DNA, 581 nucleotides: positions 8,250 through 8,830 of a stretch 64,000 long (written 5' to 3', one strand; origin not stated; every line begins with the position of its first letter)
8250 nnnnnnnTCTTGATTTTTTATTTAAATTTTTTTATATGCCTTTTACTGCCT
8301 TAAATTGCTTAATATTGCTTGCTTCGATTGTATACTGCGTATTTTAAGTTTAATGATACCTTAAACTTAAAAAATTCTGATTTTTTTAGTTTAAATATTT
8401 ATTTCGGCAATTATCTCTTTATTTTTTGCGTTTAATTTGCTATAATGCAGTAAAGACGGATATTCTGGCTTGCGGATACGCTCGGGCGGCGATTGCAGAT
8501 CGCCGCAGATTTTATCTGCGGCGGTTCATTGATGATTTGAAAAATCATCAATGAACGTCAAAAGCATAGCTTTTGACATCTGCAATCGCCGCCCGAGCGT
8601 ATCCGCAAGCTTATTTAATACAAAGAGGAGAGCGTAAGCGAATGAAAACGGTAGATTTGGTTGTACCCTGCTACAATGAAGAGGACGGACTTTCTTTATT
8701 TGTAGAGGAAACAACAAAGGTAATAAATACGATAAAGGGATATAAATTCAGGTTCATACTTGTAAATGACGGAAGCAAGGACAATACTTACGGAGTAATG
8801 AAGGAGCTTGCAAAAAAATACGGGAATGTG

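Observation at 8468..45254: Family B: six intergenic elements folding into near-perfect four-way junctions with freely varying arms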

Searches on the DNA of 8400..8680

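Call 13: search_rna_families(source=window, start=8400, end=8680, threshold=evalue, max_evalue=10)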
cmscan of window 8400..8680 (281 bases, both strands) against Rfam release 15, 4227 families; matches with E-value up to 10: 14.
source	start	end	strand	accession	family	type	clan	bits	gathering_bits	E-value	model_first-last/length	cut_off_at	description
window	8468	8610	-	RF04139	MIR841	Gene; miRNA;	-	35.8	200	5.4e-06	41-172/212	no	MIR841 microRNA precursor family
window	8499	8584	-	RF02978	folP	Cis-reg;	-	22.4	99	0.013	1-102/102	no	folP RNA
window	8520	8590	-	RF00069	SNORD24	Gene; snRNA; snoRNA; CD-box;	-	17.7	41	2.1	1-76/76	no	Small nucleolar RNA SNORD24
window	8502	8589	+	RF04312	trpB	Cis-reg;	-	17.2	59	5.2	1-107/107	no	trpB ncRNA motif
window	8471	8608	+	RF04174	MIR4208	Gene; miRNA;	-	16.6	140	4.7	1-191/191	no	MIR4208 microRNA precursor family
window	8524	8556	-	RF01162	sn668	Gene; snRNA; snoRNA; CD-box;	-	16.5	40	1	1-65/65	no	Small nucleolar RNA sn668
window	8524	8556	+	RF00610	SNORD110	Gene; snRNA; snoRNA; CD-box;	CL00076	15.9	64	1.6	1-71/71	no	Small nucleolar RNA SNORD110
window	8524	8556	-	RF04044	mir-7939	Gene; miRNA;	-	15.7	75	1.3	13-47/61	no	mir-7939 microRNA precursor family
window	8497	8645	+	RF04310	nqrA-II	Cis-reg;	-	15.6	55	2.9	1-174/174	no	nqrA-II ncRNA motif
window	8523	8556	-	RF00154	SNORD63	Gene; snRNA; snoRNA; CD-box;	-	15.1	43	4.3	1-70/70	no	Small nucleolar RNA SNORD63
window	8523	8557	+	RF02254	mir-35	Gene; miRNA;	CL00088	14.8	70.2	4.9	1-72/72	no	mir-35 microRNA precursor family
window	8493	8529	+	RF00856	mir-232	Gene; miRNA;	-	14.7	67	2.9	1-80/80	no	mir-232 microRNA precursor family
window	8478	8556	-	RF01680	P5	Gene; sRNA;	-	14.3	60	4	1-71/71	no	Pseudomonas sRNA P5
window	8521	8589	+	RF00311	snoZ188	Gene; snRNA; snoRNA; CD-box;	-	12.1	50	9.4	1-123/123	no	Small nucleolar RNA Z188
